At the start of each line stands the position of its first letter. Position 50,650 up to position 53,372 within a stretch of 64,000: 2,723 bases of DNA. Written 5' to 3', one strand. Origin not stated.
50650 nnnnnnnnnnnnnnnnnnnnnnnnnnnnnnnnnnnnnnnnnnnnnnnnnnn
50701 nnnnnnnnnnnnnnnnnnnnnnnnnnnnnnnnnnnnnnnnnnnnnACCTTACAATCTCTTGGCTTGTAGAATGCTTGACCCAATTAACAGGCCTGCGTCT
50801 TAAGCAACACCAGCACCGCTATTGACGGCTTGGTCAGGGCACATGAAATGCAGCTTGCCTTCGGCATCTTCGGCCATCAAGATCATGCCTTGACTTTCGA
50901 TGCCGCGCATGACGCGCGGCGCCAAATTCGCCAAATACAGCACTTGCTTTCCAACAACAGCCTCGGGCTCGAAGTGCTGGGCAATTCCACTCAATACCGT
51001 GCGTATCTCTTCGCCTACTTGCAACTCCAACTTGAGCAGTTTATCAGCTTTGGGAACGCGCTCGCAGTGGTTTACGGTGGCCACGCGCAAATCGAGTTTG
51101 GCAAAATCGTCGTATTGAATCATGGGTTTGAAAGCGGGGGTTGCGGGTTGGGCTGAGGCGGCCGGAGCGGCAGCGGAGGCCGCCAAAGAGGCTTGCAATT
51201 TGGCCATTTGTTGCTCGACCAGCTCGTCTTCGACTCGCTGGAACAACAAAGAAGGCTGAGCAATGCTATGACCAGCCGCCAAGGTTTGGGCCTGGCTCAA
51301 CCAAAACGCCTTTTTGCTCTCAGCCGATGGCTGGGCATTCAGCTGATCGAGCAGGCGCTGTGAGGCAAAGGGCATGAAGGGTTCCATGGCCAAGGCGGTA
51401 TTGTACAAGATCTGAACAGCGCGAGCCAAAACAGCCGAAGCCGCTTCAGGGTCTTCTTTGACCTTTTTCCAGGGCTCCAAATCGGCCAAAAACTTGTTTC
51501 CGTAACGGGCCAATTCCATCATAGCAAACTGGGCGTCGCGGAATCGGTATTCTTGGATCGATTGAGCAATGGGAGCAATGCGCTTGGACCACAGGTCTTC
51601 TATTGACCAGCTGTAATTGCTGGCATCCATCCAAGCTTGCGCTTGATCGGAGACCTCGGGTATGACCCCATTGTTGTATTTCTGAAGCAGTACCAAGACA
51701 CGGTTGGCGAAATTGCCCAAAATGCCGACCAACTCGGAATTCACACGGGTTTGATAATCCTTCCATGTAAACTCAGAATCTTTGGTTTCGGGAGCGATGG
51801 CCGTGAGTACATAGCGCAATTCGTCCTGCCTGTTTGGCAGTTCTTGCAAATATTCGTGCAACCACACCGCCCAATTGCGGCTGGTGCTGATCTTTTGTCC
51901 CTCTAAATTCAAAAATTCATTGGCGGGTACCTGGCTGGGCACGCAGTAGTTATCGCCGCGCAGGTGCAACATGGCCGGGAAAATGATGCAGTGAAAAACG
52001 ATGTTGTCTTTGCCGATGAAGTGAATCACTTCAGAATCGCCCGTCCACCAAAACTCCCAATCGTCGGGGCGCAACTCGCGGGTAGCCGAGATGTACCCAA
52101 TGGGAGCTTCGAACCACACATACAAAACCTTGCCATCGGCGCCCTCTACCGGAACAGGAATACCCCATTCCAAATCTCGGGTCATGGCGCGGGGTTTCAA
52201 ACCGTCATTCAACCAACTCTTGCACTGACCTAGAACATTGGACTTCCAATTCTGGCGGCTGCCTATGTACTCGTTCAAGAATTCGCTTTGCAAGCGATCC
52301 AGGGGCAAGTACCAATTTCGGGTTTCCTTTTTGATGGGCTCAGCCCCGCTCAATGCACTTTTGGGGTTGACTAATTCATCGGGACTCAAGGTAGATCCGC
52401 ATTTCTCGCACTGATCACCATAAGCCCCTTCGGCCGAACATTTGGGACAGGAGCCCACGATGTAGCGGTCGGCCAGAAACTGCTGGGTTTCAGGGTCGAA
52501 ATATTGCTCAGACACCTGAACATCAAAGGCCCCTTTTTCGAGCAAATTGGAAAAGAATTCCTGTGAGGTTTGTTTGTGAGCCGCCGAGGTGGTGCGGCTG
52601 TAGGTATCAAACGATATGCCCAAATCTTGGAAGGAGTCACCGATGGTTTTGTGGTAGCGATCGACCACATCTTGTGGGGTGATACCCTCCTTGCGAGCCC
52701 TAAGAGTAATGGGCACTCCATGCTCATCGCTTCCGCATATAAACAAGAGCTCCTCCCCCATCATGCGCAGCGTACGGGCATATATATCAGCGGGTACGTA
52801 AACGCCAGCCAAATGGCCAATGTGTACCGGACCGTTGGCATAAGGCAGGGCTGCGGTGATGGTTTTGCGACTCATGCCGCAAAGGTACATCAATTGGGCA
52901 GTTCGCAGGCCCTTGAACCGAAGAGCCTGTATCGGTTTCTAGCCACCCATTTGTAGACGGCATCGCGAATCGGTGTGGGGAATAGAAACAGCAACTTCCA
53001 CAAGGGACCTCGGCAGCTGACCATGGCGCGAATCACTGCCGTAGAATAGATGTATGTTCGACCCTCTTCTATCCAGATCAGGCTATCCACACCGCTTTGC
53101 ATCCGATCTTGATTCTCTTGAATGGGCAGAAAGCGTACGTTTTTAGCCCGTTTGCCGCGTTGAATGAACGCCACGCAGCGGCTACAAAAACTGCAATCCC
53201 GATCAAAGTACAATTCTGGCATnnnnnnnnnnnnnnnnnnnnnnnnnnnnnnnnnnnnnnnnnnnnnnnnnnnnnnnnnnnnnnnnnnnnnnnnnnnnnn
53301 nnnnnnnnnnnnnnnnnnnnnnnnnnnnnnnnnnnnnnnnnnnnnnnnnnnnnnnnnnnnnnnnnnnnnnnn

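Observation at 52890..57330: Translationally coupled operon: trmH - 1116-aa membrane-anchored coiled-coil protein - DCC thiol oxidoreductase - metG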

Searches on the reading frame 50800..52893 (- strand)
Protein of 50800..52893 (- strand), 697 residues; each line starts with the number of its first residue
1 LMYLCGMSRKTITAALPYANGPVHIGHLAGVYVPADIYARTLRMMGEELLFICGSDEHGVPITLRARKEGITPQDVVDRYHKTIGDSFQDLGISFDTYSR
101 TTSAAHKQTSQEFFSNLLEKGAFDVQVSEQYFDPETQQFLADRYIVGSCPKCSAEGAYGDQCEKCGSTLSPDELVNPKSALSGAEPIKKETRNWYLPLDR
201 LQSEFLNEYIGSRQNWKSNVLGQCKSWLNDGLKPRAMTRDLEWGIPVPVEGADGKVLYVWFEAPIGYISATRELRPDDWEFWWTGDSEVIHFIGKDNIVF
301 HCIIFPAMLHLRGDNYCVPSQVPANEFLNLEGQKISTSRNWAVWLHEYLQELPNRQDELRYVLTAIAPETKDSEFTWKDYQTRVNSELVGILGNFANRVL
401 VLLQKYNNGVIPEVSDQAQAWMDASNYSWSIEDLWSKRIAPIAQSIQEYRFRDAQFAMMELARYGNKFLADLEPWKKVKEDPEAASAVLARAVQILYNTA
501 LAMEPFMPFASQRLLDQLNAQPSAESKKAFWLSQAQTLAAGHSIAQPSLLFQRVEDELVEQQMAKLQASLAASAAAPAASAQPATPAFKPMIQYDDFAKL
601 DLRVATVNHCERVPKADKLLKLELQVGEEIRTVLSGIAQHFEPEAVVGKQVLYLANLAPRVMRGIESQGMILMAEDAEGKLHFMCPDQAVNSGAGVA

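Call 3: search_protein_families(library=pfam, proteins=[window:50800-52893:-], max_evalue=0.01)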
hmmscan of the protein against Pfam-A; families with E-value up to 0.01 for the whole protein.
window:50800-52893:- (697 aa): 6 families
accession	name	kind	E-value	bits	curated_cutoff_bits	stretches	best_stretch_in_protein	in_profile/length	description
PF09334.17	tRNA-synt_1g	-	2.6e-149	497.7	20.1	1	11-400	2-391/391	tRNA synthetases class I (M)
PF01588.26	tRNA_bind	-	3.5e-26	91.6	27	1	602-693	1-94/96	Putative tRNA binding domain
PF19303.5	Anticodon_3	-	1.6e-16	61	23.5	1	436-566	19-147/152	Anticodon binding domain of methionyl tRNA ligase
PF00133.28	tRNA-synt_1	-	2.1e-12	47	22.7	1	12-249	27-245/414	tRNA synthetases class I (I, L, M and V)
PF01406.26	tRNA-synt_1e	-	2.8e-06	27.3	27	1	21-138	21-137/301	tRNA synthetases class I (C) catalytic domain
PF08264.19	Anticodon_1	-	0.00022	21.5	25.1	1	436-524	9-99/148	Anticodon-binding domain of tRNA ligase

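Call 6: search_protein_families(library=ncbifam, proteins=[window:50800-52893:-], max_evalue=0.01)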
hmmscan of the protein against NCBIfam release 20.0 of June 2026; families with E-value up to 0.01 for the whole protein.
window:50800-52893:- (697 aa): 26 families (the best 25 are shown)
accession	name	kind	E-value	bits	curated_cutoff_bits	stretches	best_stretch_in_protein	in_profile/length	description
NF001100.0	PRK00133.1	equivalog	4.6e-244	812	587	1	7-696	4-675/676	methionine--tRNA ligase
TIGR00398.1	metG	equivalog_domain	9e-153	509.8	336.35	1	11-555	2-530/530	methionine--tRNA ligase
NF008900.0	PRK12267.1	equivalog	2.1e-119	399.9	598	1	10-696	6-647/648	methionine--tRNA ligase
NF008859.0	PRK11893.2-1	equivalog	5.2e-48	164.2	553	1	7-430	1-419/498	methionine--tRNA ligase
NF008863.0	PRK11893.2-5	equivalog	7.5e-44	150.2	551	1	14-527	11-493/531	methionine--tRNA ligase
TIGR00399.1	metG_C_term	equivalog_domain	5.5e-36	123.4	116.65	1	570-696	12-138/139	methionine--tRNA ligase subunit beta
NF008860.0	PRK11893.2-2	equivalog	3.7e-32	112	761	2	12-270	5-260/583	methionine--tRNA ligase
NF008861.0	PRK11893.2-3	equivalog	3.9e-28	98.3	633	2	13-179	10-179/496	methionine--tRNA ligase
NF008957.0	PRK12300.1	subfamily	1e-17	63.4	677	2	9-83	33-106/946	leucine--tRNA ligase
NF007495.0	PRK10089.1-4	equivalog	2e-16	60.5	117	1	591-694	4-110/113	tRNA-binding protein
NF007492.0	PRK10089.1-1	equivalog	6.1e-16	58.3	150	1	592-693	4-106/110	tRNA-binding protein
TIGR00396.1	leuS_bact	equivalog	3.6e-15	55.2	548.4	1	9-155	30-180/843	leucine--tRNA ligase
NF009687.0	PRK13208.1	equivalog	6.3e-15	54.4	738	1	17-141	47-185/801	valine--tRNA ligase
NF007494.0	PRK10089.1-3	equivalog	3.5e-14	52.7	109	1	591-696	3-111/112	tRNA-binding protein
TIGR02222.1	chap_CsaA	subfamily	2.7e-13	49.8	119.65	1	594-696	1-106/107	export-related chaperone CsaA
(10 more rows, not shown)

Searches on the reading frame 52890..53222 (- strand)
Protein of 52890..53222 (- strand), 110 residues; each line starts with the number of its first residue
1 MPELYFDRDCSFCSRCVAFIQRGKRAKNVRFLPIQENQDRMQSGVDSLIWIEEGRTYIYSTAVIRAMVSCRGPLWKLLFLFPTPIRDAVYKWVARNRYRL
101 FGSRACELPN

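Call 3: search_protein_families(library=pfam, proteins=[window:52890-53222:-], max_evalue=0.01)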
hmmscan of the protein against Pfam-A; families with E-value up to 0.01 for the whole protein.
window:52890-53222:- (110 aa): 1 family
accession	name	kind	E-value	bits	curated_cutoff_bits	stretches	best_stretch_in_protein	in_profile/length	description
PF04134.17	DCC1-like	-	3.6e-20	73.7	27.8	1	4-102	1-112/113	DCC1-like thiol-disulfide oxidoreductase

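Call 6: search_protein_families(library=ncbifam, proteins=[window:52890-53222:-], max_evalue=0.01)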
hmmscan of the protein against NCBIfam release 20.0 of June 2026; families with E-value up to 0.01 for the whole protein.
window:52890-53222:- (110 aa): 0 families
